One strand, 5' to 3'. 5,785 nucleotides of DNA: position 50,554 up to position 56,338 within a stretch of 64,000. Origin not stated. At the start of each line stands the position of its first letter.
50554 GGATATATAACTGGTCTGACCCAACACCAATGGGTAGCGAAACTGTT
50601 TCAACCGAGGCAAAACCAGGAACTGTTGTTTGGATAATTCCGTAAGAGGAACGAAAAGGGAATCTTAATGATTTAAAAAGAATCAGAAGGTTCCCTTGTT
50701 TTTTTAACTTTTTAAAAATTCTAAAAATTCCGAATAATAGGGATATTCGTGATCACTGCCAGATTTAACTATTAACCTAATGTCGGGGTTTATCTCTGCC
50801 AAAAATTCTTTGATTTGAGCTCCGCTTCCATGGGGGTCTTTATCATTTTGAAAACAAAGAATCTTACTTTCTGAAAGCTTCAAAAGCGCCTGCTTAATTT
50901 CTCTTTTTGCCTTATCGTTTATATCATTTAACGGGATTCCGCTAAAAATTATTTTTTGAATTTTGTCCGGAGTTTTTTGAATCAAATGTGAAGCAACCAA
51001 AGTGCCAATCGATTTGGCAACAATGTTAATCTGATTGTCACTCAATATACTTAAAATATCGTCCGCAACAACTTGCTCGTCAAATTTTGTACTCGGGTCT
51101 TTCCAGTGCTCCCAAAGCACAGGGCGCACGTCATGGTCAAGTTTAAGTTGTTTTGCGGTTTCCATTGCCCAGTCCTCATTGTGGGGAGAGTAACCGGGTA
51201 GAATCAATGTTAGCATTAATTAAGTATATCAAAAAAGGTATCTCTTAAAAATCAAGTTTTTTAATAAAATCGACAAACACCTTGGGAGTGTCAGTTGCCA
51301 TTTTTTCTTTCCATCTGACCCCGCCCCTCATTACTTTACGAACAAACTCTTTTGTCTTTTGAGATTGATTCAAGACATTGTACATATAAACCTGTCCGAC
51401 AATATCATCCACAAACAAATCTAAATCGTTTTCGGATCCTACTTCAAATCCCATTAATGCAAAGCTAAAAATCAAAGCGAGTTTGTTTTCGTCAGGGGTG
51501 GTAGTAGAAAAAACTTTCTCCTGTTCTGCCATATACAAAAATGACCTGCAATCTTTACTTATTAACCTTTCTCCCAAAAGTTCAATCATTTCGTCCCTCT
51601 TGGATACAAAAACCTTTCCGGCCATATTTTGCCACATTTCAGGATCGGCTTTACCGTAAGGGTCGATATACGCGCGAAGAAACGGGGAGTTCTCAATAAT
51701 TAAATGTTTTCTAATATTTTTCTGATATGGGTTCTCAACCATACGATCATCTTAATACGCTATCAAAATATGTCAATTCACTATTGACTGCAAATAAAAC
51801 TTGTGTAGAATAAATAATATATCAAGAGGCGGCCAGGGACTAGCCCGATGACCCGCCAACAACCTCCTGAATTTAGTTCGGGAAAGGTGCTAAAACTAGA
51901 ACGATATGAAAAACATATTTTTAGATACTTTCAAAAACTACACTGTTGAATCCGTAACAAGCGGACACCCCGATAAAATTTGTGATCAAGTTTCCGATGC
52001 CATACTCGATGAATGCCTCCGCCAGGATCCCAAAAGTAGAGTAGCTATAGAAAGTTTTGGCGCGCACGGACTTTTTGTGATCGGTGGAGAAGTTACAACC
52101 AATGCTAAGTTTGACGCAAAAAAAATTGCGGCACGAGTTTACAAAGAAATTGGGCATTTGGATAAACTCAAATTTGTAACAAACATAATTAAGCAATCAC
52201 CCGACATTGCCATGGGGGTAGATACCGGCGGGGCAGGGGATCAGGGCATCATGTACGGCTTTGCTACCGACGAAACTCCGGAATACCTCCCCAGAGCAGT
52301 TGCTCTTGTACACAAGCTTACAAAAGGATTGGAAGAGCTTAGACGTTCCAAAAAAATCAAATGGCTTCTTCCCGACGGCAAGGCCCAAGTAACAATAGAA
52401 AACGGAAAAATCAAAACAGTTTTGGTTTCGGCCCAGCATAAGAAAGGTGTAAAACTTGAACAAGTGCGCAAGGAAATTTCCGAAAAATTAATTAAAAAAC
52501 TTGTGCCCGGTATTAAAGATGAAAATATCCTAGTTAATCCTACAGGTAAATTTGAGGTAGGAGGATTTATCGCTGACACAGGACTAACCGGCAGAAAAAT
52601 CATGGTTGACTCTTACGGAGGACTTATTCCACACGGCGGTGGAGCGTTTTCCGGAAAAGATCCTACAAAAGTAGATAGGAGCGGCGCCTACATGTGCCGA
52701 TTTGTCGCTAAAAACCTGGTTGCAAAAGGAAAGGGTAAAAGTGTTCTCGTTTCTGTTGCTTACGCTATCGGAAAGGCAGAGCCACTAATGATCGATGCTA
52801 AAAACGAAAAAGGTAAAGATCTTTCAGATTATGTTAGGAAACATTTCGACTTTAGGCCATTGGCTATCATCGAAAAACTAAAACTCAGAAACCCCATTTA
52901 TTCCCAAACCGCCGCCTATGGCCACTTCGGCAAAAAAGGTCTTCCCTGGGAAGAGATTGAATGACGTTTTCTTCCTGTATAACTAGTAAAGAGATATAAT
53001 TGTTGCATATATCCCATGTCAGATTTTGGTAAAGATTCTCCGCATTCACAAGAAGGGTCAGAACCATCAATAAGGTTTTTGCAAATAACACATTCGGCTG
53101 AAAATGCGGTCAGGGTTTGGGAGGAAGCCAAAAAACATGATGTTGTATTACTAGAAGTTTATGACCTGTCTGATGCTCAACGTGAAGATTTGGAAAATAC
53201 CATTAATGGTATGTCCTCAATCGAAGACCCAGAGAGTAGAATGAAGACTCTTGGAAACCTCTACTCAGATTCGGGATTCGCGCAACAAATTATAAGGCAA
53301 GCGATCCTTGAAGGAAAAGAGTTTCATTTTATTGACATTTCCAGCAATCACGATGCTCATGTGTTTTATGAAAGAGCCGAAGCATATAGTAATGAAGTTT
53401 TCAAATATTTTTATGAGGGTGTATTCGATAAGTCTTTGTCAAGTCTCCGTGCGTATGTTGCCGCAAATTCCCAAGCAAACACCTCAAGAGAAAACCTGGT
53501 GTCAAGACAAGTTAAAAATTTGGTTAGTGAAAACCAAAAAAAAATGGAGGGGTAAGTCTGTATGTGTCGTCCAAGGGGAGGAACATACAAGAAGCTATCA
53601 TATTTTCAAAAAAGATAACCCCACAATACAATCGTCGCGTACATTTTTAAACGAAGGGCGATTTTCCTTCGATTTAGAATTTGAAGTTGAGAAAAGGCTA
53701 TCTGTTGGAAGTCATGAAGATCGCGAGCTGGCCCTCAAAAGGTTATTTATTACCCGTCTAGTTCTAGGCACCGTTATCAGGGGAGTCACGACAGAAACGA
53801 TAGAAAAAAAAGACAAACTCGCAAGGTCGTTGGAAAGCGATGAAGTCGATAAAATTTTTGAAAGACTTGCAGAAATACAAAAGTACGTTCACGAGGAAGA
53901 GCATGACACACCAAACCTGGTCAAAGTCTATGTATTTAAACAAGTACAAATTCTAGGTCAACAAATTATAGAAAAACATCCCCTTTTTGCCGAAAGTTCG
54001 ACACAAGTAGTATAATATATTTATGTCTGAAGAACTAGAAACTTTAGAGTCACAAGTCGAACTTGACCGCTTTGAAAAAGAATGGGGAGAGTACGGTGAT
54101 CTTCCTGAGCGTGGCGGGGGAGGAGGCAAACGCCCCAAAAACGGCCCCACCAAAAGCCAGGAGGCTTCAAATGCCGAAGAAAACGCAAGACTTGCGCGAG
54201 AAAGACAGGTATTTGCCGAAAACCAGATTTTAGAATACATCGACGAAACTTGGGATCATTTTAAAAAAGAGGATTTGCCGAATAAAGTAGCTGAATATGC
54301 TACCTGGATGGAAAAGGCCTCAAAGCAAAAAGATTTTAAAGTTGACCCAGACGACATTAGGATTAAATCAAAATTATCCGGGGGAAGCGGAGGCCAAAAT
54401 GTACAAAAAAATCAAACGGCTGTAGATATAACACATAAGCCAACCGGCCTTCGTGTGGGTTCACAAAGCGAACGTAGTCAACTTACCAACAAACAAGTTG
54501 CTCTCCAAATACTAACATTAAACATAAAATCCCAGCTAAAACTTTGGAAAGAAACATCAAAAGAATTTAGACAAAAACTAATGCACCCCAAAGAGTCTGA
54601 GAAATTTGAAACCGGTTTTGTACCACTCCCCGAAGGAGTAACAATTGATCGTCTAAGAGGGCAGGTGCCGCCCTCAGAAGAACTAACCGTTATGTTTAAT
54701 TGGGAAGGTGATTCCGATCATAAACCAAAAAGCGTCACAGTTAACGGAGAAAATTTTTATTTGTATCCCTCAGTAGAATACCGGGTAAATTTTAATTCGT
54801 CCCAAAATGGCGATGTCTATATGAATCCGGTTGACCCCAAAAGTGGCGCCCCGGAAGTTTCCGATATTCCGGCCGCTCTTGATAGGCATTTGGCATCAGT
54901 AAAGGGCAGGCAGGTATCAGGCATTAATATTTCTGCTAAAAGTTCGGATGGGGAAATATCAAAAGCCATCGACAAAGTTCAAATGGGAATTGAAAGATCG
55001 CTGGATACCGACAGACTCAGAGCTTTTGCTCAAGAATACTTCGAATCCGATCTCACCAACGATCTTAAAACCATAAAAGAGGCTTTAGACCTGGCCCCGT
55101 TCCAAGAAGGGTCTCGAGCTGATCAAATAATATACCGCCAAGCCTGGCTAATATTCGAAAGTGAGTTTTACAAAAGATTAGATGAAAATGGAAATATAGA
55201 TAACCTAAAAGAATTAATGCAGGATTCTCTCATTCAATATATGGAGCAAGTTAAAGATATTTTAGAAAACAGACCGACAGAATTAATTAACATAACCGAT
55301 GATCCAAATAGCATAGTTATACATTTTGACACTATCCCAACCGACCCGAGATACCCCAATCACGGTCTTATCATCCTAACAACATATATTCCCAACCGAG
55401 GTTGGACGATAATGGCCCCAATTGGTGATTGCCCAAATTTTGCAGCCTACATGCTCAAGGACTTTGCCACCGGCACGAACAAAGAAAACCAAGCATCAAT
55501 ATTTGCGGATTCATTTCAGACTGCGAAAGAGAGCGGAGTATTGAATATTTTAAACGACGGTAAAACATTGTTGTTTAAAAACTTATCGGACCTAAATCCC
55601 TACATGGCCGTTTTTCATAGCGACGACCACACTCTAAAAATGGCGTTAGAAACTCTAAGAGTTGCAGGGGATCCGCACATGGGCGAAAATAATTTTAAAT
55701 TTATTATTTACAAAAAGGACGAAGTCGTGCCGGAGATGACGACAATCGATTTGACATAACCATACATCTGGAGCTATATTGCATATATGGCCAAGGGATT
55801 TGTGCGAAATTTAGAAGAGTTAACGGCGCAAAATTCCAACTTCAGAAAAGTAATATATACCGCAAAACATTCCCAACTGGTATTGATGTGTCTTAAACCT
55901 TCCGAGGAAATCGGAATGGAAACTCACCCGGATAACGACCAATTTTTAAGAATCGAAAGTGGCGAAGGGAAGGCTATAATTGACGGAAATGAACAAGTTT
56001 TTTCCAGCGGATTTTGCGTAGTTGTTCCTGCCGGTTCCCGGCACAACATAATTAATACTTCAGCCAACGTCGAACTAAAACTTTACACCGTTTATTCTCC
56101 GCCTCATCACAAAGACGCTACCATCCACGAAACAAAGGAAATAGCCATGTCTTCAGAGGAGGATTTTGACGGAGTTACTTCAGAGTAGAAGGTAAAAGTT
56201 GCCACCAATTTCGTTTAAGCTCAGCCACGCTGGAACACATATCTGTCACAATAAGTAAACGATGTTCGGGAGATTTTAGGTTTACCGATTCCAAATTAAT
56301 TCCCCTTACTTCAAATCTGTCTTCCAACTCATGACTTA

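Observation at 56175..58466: Three divergent ~180-aa paralogs with a conserved CxxCG motif, adjacent to a tyrosine recombinase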

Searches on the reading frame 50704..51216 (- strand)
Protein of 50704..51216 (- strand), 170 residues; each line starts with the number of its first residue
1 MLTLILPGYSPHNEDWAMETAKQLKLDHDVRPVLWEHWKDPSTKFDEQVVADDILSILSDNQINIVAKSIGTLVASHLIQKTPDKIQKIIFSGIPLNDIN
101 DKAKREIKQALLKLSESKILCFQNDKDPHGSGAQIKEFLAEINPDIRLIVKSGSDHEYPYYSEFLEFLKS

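Call 42: search_protein_families(library=pfam, proteins=[window:50704-51216:-], max_evalue=0.1)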
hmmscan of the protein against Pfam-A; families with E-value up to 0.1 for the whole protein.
window:50704-51216:- (170 aa): 7 families
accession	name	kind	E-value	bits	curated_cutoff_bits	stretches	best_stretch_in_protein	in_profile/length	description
PF20408.4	Abhydrolase_11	-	7.1e-07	29.6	27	1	53-158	67-167/193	Alpha/beta hydrolase domain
PF00561.26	Abhydrolase_1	-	5.6e-06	26.6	25.8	1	50-103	59-113/245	alpha/beta hydrolase fold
PF12146.15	Hydrolase_4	-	0.0028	17.4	27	1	59-115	74-130/239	Serine aminopeptidase, S33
PF06821.19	Ser_hydrolase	-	0.0086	16.5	22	1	3-93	1-89/172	Serine hydrolase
PF09846.14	OapB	-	0.012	16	27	1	54-117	13-76/104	Origin-associated protein OapB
PF13407.12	Peripla_BP_4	-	0.02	14.9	35.1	1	63-155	99-193/258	Periplasmic binding protein domain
PF06259.18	Abhydrolase_8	-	0.072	13.2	20.5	1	58-108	106-156/178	Alpha/beta hydrolase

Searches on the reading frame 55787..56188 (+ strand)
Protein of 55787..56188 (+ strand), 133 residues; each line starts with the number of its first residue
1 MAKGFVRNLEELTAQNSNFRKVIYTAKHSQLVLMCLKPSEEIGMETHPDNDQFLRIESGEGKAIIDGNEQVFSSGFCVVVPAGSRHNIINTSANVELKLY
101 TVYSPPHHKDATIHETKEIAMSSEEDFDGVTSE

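Call 4: search_protein_families(library=pfam, proteins=[window:55787-56188:+], max_evalue=1)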
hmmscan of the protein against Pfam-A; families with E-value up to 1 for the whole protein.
window:55787-56188:+ (133 aa): 4 families
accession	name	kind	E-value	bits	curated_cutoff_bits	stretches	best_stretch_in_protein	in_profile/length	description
PF07883.17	Cupin_2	-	2e-14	53.4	27.2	1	33-103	2-70/70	Cupin domain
PF00190.28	Cupin_1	-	0.059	13.4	22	1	43-111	47-121/151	Cupin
PF01050.24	MannoseP_isomer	-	0.092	13.4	23.6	1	22-103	21-101/116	Mannose-6-phosphate isomerase C-terminal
PF02311.25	AraC_binding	-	0.093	12.9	21.1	1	48-108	22-80/135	AraC-like ligand binding domain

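Call 48: search_protein_families(library=ncbifam, proteins=[window:55787-56188:+], max_evalue=0.001)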
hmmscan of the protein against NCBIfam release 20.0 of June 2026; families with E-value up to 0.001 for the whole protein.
window:55787-56188:+ (133 aa): 0 families
